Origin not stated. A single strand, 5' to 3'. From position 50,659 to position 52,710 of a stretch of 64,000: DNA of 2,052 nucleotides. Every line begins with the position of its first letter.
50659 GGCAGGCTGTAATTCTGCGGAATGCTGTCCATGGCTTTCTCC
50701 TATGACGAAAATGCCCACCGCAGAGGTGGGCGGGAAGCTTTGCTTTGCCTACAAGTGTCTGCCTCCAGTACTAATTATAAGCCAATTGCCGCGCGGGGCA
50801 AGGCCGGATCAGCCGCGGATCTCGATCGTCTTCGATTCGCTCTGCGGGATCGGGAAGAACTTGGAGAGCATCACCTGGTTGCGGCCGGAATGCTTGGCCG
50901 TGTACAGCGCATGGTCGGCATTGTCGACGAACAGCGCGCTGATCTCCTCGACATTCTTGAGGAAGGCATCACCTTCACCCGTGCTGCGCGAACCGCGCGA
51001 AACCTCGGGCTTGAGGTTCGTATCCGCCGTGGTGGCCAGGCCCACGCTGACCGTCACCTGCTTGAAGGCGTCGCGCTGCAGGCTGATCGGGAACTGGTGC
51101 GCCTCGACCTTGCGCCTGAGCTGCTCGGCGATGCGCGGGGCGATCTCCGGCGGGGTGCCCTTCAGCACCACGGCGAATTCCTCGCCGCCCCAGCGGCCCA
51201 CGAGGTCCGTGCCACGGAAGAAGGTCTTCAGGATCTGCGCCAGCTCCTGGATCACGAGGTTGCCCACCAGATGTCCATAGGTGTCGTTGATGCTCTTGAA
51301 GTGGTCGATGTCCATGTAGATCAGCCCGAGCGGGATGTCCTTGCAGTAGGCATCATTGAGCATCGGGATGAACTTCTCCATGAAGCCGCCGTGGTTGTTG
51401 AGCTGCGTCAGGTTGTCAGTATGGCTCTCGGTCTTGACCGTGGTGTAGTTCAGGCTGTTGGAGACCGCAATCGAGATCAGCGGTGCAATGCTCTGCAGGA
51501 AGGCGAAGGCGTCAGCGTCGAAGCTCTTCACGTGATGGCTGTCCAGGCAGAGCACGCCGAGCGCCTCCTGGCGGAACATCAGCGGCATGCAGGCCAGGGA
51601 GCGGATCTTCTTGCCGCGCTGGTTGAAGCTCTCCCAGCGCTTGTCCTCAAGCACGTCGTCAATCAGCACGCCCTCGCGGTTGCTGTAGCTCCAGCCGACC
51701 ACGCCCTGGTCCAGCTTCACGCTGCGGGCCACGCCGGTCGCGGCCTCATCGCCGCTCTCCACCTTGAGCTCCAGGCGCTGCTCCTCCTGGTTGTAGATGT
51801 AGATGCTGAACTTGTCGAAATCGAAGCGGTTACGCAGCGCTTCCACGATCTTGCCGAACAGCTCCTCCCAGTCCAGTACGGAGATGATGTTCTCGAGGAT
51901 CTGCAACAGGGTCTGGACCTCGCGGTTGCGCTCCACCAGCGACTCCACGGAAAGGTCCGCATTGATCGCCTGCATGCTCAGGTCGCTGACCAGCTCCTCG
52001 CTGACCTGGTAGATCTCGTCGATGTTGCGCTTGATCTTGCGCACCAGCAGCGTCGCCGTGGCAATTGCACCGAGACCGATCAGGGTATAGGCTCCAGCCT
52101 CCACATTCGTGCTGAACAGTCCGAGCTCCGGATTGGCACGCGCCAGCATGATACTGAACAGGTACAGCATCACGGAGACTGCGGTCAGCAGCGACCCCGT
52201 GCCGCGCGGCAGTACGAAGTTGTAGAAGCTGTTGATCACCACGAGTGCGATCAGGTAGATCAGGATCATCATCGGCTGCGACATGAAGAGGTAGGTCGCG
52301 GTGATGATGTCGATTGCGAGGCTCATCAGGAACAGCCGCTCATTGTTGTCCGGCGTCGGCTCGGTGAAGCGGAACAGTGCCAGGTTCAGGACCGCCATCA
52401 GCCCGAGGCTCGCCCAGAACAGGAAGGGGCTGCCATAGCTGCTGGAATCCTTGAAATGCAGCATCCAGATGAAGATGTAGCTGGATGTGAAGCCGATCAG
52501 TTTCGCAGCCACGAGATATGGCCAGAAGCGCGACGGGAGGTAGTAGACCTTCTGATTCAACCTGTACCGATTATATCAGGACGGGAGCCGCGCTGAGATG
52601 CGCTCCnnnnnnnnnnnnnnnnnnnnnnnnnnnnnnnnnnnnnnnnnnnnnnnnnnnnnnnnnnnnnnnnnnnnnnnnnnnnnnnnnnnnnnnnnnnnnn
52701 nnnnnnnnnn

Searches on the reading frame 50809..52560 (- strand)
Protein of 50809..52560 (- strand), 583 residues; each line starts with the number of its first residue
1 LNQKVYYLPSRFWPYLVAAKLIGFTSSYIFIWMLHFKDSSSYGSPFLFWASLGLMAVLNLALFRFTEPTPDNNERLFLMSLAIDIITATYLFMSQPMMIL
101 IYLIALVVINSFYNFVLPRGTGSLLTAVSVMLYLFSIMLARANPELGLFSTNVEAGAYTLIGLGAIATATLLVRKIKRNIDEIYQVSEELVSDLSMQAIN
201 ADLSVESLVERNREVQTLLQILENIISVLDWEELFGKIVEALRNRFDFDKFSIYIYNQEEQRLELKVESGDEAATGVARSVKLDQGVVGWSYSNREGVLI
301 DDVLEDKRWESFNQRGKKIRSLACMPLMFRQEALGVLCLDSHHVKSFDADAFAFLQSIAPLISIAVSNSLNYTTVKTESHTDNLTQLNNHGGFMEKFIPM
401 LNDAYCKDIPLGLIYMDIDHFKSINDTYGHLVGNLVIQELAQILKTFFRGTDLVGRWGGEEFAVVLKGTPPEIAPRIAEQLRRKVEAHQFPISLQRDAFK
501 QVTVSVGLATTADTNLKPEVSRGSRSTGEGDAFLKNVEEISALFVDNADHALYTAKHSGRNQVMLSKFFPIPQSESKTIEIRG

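Call 27: search_protein_families(library=pfam, proteins=[window:50809-52560:-], max_evalue=0.0001)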
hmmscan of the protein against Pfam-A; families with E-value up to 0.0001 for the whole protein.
window:50809-52560:- (583 aa): 4 families
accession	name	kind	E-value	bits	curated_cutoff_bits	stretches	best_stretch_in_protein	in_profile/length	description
PF00990.26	GGDEF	-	7.9e-39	133.4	23.8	1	379-515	1-137/161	Diguanylate cyclase, GGDEF domain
PF13185.12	GAF_2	-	3.1e-19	70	28.6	1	229-366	2-135/136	GAF domain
PF01590.32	GAF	-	4e-16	60.2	22.4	1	230-366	1-133/133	GAF domain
PF13492.12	GAF_3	-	3e-09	37.8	27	1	232-368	3-129/129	GAF domain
